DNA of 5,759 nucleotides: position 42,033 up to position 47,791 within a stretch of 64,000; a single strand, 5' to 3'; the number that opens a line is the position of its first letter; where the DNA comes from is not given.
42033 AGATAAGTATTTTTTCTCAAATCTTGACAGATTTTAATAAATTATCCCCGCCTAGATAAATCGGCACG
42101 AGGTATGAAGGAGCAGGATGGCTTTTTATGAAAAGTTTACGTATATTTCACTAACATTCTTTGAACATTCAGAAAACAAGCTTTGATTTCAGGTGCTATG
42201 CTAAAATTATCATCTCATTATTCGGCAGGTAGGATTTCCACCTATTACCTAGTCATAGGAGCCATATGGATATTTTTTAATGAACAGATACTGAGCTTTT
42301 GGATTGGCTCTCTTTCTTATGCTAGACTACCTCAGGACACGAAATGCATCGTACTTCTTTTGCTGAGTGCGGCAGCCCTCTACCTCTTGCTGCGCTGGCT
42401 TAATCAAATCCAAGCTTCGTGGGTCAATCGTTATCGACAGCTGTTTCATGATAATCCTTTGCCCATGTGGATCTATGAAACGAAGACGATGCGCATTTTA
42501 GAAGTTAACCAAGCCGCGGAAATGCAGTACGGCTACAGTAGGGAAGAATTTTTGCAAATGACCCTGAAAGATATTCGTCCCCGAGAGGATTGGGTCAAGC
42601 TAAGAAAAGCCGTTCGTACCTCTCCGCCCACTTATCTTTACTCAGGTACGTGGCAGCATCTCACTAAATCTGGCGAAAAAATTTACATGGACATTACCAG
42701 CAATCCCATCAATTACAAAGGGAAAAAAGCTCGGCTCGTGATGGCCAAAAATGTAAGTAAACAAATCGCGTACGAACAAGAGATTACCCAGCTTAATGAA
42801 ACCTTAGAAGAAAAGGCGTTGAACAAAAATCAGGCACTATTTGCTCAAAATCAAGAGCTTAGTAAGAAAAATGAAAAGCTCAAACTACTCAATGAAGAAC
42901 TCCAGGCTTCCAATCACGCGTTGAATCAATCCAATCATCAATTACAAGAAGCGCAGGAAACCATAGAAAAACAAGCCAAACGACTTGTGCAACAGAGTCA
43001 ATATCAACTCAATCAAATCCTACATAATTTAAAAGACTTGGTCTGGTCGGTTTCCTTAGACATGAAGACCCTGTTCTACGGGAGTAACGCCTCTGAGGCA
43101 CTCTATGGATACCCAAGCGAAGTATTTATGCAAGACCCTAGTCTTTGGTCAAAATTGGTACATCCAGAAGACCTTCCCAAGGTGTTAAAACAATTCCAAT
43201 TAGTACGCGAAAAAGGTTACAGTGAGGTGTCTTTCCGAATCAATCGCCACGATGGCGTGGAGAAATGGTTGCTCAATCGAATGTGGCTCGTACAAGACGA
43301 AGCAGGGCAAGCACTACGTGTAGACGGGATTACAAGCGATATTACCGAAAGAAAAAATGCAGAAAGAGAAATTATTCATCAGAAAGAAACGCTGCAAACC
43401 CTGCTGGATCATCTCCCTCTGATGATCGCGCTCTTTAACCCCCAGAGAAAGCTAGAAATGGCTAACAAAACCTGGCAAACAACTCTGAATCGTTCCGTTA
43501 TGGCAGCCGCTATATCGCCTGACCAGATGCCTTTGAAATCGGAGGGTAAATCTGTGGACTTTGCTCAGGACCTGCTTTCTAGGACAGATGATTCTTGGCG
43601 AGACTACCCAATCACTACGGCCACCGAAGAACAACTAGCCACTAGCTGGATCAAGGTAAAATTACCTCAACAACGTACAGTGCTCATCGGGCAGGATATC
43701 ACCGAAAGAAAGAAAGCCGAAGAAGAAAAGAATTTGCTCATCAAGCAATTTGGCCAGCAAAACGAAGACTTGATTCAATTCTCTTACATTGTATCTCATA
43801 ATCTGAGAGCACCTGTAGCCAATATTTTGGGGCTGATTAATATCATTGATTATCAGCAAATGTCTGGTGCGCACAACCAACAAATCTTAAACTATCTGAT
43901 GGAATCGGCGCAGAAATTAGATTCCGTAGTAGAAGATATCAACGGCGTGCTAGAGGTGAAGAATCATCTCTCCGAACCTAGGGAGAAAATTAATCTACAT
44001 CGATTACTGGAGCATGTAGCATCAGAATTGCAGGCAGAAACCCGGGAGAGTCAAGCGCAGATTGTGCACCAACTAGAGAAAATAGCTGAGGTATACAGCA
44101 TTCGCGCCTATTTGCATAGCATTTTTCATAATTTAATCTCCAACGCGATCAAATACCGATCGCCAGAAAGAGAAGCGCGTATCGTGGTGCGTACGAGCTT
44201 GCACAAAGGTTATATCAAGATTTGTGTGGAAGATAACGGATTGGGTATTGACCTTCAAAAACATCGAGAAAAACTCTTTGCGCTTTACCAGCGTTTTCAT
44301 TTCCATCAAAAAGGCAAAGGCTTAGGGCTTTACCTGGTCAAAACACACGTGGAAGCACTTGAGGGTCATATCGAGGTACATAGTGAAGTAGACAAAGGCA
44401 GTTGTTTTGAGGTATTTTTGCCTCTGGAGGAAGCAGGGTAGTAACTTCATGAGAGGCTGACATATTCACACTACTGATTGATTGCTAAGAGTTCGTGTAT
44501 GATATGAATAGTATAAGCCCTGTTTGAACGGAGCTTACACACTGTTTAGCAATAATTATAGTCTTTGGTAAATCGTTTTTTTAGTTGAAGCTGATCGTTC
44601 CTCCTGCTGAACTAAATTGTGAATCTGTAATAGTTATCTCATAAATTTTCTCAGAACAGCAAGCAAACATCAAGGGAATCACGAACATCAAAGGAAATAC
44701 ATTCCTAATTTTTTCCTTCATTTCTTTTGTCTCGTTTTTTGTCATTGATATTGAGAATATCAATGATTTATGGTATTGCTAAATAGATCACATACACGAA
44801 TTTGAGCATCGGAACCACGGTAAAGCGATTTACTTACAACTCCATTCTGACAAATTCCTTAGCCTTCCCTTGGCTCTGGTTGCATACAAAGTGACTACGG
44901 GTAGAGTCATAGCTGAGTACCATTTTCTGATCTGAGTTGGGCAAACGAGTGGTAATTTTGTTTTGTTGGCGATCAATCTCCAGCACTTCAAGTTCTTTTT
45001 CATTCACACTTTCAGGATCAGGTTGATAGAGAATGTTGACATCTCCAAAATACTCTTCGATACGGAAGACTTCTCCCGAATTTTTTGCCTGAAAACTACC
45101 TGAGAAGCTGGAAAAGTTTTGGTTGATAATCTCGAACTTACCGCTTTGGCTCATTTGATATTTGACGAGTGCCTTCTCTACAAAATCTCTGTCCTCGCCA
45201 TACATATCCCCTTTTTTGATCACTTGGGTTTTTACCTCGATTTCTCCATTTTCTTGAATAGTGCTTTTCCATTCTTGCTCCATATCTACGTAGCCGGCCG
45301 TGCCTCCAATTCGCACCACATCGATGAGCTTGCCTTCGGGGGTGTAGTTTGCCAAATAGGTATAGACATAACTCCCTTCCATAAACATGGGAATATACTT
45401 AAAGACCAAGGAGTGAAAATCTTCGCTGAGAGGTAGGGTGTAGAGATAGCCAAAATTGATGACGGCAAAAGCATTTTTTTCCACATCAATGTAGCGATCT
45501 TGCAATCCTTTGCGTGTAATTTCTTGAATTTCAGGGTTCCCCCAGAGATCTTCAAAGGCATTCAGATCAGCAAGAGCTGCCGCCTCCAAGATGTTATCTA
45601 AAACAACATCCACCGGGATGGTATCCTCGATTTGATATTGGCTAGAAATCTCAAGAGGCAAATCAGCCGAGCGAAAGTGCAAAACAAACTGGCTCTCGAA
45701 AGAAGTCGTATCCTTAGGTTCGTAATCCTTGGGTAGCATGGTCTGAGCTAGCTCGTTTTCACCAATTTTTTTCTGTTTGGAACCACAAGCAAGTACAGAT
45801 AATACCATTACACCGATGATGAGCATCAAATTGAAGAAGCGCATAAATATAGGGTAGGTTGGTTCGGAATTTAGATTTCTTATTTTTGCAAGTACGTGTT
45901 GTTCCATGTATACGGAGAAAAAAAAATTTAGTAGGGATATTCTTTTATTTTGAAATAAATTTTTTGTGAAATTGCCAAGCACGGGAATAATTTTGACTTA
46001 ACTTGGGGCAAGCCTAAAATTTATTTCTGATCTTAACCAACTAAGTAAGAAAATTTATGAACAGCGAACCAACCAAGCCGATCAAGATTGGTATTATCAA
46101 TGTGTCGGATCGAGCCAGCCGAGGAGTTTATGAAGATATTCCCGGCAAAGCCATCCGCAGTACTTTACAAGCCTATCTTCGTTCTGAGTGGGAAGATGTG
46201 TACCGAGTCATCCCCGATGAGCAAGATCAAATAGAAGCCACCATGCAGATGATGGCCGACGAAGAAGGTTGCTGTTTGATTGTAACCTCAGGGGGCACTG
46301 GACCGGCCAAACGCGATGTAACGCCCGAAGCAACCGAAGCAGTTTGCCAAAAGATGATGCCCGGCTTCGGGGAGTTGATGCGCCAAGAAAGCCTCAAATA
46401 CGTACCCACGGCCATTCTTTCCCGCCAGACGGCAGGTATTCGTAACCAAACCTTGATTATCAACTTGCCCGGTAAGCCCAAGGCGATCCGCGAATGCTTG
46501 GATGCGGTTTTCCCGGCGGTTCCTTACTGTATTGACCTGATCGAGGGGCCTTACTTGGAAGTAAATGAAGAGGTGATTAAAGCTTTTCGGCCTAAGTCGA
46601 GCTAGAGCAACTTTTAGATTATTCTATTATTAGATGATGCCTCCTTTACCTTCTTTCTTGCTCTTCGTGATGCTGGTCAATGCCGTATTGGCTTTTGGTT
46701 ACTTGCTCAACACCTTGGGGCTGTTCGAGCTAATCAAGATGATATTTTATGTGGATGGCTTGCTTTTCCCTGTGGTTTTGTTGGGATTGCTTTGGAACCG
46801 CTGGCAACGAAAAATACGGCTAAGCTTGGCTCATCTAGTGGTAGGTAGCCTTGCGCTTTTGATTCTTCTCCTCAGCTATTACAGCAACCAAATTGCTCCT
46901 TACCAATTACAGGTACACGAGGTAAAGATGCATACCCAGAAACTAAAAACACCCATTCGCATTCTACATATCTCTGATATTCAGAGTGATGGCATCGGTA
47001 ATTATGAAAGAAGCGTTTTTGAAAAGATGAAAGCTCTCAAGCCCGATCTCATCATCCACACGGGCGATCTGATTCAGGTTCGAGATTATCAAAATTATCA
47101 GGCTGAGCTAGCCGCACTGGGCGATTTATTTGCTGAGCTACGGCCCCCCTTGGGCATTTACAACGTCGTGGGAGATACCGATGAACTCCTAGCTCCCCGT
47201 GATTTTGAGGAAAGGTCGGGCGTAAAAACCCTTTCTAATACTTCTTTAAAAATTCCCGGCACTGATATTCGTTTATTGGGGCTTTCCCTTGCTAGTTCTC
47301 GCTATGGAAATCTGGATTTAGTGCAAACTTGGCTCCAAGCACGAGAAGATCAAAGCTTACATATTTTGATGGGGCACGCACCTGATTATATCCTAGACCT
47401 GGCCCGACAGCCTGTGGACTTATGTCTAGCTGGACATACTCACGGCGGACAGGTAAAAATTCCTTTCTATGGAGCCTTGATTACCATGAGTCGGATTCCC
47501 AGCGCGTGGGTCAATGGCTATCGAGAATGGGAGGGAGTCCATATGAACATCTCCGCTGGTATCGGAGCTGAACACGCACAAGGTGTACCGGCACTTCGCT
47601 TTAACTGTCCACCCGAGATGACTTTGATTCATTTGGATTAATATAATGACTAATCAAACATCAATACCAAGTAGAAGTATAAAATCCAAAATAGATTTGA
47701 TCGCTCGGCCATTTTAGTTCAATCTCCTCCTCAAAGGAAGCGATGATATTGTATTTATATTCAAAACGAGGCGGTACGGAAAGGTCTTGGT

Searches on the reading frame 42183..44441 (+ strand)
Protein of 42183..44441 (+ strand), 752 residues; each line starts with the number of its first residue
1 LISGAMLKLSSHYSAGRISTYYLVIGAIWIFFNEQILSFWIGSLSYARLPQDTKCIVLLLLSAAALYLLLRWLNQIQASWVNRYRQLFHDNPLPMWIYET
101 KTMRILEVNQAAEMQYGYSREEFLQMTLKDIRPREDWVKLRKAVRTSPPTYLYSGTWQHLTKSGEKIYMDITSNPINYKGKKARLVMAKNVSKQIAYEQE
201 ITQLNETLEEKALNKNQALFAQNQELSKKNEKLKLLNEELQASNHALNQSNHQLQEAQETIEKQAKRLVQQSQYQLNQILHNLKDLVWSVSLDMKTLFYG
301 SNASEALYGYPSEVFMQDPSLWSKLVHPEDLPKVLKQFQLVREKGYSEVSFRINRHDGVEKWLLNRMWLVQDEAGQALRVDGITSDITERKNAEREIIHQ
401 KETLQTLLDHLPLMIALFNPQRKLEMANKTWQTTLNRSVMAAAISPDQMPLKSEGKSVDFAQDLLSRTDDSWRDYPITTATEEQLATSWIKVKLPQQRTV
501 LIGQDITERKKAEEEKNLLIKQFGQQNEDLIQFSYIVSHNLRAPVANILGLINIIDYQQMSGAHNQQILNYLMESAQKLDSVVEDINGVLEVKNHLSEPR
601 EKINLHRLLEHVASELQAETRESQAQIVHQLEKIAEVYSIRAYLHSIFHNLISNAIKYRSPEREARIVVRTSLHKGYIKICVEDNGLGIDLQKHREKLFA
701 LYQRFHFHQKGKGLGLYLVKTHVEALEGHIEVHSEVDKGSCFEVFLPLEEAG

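Call 32: search_protein_families(library=pfam, proteins=[window:42183-44441:+], max_evalue=0.001)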
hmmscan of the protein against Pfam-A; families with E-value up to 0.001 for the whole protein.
window:42183-44441:+ (752 aa): 9 families
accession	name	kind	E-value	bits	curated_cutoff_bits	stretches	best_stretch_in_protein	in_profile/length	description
PF08447.18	PAS_3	-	2.4e-21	76.2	25.6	2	299-383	3-88/89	PAS fold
PF02518.31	HATPase_c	-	5e-21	75.7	26.4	1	644-749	6-110/111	Histidine kinase-, DNA gyrase B-, and HSP90-like ATPase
PF13188.13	PAS_8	-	5.8e-12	45.5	21.8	1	82-128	1-43/65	PAS domain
PF08448.16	PAS_4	-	2.4e-10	41.1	23.1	0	96-147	8-59/110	PAS fold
PF13426.13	PAS_9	-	1.5e-09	38.5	27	1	94-192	3-102/103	PAS domain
PF00989.32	PAS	-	1e-08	35.6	22.6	1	83-182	2-102/113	PAS fold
PF00512.31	HisKA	-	0.00011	22.7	26.9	1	532-586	4-57/66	His Kinase A (phospho-acceptor) domain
PF13581.12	HATPase_c_2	-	0.00011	22.6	27.4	1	652-727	40-113/127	Histidine kinase-like ATPase domain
PF14598.12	PAS_11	-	0.0004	20.8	25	0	321-358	36-74/109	PAS domain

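Call 33: search_protein_families(library=padloc, proteins=[window:42183-44441:+], max_evalue=0.001)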
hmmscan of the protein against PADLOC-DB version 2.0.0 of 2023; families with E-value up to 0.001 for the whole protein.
window:42183-44441:+ (752 aa): 0 families

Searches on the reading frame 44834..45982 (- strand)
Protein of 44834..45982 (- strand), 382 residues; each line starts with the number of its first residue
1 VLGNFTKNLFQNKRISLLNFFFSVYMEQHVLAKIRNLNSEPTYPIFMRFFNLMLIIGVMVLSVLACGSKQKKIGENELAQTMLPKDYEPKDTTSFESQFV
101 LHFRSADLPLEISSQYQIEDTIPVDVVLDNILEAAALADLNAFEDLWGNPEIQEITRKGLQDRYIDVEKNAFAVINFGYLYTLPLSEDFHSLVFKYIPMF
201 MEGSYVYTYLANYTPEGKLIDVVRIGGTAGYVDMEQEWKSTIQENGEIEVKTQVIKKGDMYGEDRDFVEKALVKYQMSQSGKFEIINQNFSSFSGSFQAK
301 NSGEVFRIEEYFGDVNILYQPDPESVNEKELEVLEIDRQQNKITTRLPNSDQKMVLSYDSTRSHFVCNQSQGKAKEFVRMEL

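Call 32: search_protein_families(library=pfam, proteins=[window:44834-45982:-], max_evalue=0.001)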
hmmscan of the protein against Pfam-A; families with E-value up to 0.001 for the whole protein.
window:44834-45982:- (382 aa): 0 families

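Call 33: search_protein_families(library=padloc, proteins=[window:44834-45982:-], max_evalue=0.001)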
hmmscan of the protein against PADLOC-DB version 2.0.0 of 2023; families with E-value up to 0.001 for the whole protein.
window:44834-45982:- (382 aa): 0 families

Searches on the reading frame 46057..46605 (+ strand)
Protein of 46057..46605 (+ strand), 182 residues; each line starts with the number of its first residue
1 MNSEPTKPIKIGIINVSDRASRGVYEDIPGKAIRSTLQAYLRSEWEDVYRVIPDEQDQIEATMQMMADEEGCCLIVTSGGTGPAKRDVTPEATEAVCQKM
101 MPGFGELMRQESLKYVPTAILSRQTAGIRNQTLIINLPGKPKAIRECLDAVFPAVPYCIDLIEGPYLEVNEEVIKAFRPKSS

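Call 85: search_protein_families(library=pfam, proteins=[window:46057-46605:+], max_evalue=0.00001)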
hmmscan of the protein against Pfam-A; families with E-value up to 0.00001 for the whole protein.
window:46057-46605:+ (182 aa): 1 family
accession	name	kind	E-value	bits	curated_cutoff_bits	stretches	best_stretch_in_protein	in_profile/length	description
PF00994.29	MoCF_biosynth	-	3e-26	92.3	26.6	1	12-155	1-142/144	Probable molybdopterin binding domain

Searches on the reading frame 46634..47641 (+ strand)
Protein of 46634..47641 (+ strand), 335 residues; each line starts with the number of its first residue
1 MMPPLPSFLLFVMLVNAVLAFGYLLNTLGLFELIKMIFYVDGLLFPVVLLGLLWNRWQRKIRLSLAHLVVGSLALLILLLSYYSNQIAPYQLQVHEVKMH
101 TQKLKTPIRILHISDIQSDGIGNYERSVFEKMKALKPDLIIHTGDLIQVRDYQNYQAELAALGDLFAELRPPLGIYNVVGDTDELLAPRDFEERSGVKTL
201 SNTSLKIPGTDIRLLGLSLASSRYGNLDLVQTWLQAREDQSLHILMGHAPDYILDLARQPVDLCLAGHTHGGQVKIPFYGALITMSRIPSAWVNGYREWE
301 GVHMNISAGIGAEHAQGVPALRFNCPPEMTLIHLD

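Call 85: search_protein_families(library=pfam, proteins=[window:46634-47641:+], max_evalue=0.00001)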
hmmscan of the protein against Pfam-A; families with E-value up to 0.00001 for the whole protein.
window:46634-47641:+ (335 aa): 1 family
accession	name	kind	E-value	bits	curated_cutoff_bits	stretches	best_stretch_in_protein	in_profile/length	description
PF00149.33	Metallophos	-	5e-13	50.3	21.5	1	108-271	1-190/191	Calcineurin-like phosphoesterase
